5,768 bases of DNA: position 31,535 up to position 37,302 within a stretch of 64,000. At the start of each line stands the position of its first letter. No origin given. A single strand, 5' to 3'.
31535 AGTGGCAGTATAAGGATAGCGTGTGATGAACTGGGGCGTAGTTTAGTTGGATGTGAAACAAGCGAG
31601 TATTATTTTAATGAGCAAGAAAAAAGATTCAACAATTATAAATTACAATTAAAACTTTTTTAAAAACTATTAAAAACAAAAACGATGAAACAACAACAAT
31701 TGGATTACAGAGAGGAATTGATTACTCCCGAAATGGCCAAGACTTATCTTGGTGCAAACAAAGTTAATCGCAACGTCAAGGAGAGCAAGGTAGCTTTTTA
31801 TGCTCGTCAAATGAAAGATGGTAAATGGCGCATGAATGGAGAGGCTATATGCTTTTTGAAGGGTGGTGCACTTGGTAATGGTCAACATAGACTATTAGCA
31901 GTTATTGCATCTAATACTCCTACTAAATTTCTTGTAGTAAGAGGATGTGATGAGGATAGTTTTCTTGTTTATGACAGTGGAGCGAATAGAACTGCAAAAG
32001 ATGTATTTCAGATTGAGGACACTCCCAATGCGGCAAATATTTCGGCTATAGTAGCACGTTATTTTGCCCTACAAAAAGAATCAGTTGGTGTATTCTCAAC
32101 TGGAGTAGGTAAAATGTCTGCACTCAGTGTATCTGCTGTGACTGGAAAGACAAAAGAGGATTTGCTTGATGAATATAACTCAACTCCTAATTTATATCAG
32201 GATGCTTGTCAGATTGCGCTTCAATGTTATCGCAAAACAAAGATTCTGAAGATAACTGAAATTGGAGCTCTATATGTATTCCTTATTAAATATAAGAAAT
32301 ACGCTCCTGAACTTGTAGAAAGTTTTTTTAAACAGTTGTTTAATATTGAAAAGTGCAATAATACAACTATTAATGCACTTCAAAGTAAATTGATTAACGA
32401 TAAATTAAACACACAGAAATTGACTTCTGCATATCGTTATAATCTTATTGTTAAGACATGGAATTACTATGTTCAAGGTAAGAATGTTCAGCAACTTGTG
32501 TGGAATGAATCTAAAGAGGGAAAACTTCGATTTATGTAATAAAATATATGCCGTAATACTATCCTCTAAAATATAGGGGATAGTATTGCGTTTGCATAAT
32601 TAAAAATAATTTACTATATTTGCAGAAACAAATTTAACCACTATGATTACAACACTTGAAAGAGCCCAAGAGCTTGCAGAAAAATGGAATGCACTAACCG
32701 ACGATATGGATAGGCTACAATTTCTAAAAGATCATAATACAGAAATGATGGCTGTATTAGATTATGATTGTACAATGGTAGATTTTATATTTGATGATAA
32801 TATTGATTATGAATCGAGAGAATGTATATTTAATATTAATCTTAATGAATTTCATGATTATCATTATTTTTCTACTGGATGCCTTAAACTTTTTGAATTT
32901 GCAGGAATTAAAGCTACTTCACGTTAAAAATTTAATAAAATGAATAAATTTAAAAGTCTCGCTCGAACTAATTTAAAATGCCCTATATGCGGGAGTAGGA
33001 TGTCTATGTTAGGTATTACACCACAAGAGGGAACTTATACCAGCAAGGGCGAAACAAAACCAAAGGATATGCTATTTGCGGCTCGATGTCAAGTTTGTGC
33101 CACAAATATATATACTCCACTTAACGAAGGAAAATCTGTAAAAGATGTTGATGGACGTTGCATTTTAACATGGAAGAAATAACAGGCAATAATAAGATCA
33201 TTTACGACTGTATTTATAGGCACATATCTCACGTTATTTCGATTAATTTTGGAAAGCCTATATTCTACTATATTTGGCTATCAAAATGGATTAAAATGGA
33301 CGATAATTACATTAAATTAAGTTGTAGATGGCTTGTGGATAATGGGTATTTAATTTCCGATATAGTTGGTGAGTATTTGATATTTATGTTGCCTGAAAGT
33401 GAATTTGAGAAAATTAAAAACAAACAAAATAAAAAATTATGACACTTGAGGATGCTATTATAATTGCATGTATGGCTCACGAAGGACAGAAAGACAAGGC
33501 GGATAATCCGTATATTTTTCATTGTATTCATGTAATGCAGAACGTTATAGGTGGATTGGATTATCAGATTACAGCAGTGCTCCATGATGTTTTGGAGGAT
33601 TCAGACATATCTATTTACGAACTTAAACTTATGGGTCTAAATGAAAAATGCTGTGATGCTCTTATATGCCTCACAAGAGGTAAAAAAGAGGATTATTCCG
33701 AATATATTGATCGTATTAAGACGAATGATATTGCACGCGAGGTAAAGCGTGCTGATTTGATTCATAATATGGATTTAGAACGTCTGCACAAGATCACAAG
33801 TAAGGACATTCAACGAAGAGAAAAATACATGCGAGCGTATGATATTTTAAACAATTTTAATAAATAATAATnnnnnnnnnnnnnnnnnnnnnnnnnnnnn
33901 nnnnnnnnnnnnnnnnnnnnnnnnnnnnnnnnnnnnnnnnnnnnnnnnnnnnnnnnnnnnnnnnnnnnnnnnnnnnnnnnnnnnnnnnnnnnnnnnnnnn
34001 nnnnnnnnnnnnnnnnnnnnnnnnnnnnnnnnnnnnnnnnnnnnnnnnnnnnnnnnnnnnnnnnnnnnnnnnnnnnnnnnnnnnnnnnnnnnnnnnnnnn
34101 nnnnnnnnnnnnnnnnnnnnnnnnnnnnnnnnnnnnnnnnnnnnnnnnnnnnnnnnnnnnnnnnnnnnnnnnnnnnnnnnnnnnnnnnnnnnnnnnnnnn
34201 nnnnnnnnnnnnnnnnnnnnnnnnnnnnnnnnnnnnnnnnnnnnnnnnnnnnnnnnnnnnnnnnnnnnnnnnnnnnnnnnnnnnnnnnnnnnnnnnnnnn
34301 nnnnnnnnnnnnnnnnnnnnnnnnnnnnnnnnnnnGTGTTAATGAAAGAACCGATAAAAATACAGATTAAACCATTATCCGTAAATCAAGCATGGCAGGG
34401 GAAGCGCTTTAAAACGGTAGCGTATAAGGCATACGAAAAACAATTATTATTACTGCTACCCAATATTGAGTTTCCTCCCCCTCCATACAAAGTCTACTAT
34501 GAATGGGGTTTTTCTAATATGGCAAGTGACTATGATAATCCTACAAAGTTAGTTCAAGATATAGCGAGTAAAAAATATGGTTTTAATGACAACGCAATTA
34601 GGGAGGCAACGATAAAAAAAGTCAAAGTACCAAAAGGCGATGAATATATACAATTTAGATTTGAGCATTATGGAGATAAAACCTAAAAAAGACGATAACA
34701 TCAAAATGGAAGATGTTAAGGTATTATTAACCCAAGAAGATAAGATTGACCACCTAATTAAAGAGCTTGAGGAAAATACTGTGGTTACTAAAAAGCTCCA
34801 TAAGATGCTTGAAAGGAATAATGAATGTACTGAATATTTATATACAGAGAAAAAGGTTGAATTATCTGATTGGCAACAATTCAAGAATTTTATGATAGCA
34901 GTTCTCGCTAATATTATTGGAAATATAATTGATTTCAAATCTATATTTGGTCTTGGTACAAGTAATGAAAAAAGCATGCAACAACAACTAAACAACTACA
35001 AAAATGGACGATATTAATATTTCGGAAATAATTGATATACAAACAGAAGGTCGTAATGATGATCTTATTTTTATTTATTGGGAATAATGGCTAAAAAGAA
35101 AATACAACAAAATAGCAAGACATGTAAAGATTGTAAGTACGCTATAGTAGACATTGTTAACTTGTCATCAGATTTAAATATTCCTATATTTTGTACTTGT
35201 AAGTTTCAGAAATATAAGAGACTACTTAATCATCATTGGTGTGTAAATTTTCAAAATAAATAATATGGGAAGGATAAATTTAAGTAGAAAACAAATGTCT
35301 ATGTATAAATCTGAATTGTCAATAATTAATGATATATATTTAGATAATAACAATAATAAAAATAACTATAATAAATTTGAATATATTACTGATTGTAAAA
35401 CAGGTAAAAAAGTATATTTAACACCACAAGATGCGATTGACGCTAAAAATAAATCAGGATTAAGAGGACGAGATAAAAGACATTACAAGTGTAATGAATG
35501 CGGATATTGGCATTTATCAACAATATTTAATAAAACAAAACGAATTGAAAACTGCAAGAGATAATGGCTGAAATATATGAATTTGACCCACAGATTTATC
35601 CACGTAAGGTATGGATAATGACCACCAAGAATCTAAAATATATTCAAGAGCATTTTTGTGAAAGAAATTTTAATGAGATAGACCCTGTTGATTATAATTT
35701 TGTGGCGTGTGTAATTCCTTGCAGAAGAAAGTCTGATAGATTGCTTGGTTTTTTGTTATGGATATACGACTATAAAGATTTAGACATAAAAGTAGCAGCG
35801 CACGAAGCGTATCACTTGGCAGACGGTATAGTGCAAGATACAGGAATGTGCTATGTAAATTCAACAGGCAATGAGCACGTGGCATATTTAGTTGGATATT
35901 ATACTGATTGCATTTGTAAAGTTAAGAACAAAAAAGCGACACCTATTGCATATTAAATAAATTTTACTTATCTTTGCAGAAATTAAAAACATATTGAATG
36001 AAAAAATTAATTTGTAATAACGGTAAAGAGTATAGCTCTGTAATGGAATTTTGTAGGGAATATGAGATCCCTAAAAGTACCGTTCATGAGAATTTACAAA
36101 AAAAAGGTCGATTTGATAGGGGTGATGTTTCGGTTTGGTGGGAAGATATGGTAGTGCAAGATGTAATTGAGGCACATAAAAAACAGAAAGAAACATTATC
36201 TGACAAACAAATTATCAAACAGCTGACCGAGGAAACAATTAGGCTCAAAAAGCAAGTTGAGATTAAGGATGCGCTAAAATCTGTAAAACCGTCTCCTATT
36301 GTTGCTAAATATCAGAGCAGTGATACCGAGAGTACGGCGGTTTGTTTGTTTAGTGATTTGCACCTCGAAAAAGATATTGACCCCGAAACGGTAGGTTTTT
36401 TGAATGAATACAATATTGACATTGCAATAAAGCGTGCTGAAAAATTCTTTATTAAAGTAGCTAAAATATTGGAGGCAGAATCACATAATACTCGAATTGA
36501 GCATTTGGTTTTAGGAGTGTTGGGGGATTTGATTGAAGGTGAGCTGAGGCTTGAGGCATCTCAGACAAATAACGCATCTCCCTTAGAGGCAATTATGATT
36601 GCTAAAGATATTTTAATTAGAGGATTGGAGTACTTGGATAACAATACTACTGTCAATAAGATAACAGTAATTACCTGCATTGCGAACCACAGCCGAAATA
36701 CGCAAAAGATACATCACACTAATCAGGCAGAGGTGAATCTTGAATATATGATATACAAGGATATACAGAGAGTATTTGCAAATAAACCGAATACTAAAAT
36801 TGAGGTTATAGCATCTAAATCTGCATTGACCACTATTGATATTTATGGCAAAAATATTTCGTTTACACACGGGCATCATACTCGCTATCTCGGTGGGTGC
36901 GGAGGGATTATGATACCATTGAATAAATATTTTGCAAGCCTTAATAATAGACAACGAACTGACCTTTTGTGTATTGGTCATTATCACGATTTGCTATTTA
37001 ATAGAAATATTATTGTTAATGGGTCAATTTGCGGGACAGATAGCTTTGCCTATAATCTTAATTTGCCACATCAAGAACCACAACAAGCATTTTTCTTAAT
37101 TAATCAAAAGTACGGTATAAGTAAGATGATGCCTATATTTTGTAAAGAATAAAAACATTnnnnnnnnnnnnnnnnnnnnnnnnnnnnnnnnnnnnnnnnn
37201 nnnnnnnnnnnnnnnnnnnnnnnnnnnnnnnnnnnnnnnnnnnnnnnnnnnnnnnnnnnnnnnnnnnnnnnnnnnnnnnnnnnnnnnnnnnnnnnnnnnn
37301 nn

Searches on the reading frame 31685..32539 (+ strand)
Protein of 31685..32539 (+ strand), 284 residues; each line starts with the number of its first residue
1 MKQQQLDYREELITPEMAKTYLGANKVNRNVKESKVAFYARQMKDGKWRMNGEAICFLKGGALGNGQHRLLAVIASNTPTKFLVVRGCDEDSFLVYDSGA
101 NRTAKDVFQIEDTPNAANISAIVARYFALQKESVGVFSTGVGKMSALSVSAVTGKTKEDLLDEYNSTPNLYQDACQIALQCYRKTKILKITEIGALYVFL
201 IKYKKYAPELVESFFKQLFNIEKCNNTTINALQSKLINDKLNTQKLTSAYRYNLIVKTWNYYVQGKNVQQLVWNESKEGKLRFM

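Call 89: search_protein_families(library=pfam, proteins=[window:31685-32539:+], max_evalue=0.01)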
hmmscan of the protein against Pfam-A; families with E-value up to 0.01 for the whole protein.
window:31685-32539:+ (284 aa): 0 families

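Call 101: search_protein_families(library=phrogs, proteins=[window:31685-32539:+], max_evalue=0.001)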
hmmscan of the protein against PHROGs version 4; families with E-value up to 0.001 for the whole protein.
window:31685-32539:+ (284 aa): 1 family
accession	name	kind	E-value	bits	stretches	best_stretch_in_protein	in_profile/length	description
phrog_5931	-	unknown function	1.4e-49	170.1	1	5-276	7-267/282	-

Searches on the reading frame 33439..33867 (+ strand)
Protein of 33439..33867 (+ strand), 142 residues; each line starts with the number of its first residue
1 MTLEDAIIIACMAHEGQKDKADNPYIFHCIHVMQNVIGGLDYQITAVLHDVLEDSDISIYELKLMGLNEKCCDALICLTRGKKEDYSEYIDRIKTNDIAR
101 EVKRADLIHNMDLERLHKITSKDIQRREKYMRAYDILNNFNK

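Call 89: search_protein_families(library=pfam, proteins=[window:33439-33867:+], max_evalue=0.01)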
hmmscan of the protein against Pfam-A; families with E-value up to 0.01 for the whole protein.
window:33439-33867:+ (142 aa): 1 family
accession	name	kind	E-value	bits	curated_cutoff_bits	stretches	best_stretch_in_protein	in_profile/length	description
PF13328.12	HD_4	-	0.0089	16.2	27.2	0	6-55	1-53/156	HD domain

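Call 102: search_protein_families(library=phrogs, proteins=[window:33439-33867:+], max_evalue=0.001)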
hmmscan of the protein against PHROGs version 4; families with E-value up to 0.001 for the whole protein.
window:33439-33867:+ (142 aa): 4 families
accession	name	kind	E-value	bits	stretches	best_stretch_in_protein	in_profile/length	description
phrog_990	-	other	1.1e-47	164.1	1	1-138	153-292/374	metal-dependent phosphohydrolase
phrog_30929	-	unknown function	3.5e-18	66.7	1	3-134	238-371/413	-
phrog_37235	-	other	1e-07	33.2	1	62-132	6-76/118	metal-dependent phosphohydrolase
phrog_15275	-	unknown function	0.00062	20.5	1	23-112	49-149/223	-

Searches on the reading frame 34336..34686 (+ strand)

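Call 89: search_protein_families(library=pfam, proteins=[window:34336-34686:+], max_evalue=0.01)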
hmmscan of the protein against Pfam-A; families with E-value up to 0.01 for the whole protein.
window:34336-34686:+ (116 aa): 0 families

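Call 102: search_protein_families(library=phrogs, proteins=[window:34336-34686:+], max_evalue=0.001)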
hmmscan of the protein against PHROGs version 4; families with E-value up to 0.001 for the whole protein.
window:34336-34686:+ (116 aa): 1 family
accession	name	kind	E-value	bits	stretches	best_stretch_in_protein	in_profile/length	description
phrog_11573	-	unknown function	1.5e-32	113.1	1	7-110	3-108/110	-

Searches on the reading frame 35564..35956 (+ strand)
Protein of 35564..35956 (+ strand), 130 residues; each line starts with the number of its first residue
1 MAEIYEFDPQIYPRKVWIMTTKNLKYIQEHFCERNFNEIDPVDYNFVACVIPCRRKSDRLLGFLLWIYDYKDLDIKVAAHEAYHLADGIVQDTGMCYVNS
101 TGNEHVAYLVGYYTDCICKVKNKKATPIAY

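Call 89: search_protein_families(library=pfam, proteins=[window:35564-35956:+], max_evalue=0.01)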
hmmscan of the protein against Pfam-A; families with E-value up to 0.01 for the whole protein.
window:35564-35956:+ (130 aa): 0 families

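Call 102: search_protein_families(library=phrogs, proteins=[window:35564-35956:+], max_evalue=0.001)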
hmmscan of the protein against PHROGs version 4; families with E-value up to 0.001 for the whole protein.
window:35564-35956:+ (130 aa): 1 family
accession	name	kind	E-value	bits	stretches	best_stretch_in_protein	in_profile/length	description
phrog_1365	-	unknown function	9.3e-10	39.6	1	6-125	7-120/127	-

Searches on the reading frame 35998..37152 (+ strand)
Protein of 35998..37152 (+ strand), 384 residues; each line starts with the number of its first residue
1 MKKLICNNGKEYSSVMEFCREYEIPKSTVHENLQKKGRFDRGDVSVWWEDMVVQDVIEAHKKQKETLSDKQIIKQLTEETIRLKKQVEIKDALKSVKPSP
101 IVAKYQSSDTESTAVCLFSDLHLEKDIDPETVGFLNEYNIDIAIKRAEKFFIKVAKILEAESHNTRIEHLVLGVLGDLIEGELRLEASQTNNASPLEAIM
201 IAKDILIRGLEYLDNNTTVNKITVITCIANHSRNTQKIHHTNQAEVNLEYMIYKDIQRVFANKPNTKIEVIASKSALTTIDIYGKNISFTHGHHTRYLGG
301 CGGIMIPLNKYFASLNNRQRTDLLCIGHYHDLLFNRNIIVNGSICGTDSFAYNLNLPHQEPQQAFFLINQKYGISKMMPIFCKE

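Call 14: search_protein_families(library=phrogs, proteins=[window:35998-37152:+], max_evalue=0.00001)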
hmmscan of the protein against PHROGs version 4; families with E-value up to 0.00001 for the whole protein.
window:35998-37152:+ (384 aa): 1 family
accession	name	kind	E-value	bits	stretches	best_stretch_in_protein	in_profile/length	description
phrog_284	-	DNA, RNA and nucleotide metabolism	1.4e-40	140.4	1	53-382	65-394/398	exonuclease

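Call 16: find_related_loci(query=window:35998-37152:+, collection=viral_contigs, flank=10000)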
Query window:35998-37152:+ (384 aa) in viral_contigs; peptide patterns used: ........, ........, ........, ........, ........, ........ (x = any residue, [..] = any of these).
11 stretches matched a pattern; 1 encode a relative of the query (tblastn E <= 1e-3); 1 distinct loci.
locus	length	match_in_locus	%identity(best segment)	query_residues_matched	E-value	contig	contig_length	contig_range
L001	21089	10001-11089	31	2-373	2e-50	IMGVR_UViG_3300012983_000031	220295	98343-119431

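Call 24: find_homologous_proteins(query=window:35998-37152:+, max_evalue=1e-20)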
Query window:35998-37152:+ (384 aa): 26 proteins with E <= 1e-20 among 2294 candidates.
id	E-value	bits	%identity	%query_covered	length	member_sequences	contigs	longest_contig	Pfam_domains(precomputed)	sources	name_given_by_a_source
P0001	7.6e-256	866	100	100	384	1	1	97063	-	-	-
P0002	6.5e-98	347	44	98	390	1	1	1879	-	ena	-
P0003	3.2e-93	331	44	99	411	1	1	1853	-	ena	-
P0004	5.5e-93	330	45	97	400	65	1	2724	-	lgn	-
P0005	6.7e-55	205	34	85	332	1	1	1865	-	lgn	-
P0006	1.0e-54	204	33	97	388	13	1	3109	-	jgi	jgi:hypothetical protein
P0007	5.2e-54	202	37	81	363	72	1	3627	-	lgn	-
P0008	1.6e-53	200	34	80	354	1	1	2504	-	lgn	-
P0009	1.7e-52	197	35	85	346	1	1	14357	-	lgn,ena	-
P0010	4.6e-52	196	39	71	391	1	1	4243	-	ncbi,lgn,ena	-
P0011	7.2e-52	195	32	97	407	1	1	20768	-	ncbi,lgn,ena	-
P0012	8.6e-52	195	35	83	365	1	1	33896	-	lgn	-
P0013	1.3e-51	194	35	83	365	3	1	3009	-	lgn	-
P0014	3.7e-51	193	31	97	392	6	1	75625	-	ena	-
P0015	5.5e-51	192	32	97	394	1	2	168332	-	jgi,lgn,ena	jgi:ribosomal protein L21E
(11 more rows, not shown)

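Call 26: find_encoding_contigs(protein=P0004, flank=10000, max_places=10)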
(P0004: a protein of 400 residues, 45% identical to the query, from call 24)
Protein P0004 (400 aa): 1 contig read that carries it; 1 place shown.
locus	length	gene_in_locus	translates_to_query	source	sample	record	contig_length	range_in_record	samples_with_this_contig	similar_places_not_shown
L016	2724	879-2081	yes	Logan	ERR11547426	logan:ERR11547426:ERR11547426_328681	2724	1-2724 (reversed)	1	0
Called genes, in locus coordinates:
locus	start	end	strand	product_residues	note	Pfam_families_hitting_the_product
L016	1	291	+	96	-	?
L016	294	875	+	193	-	-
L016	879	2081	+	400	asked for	-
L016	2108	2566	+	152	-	-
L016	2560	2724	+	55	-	?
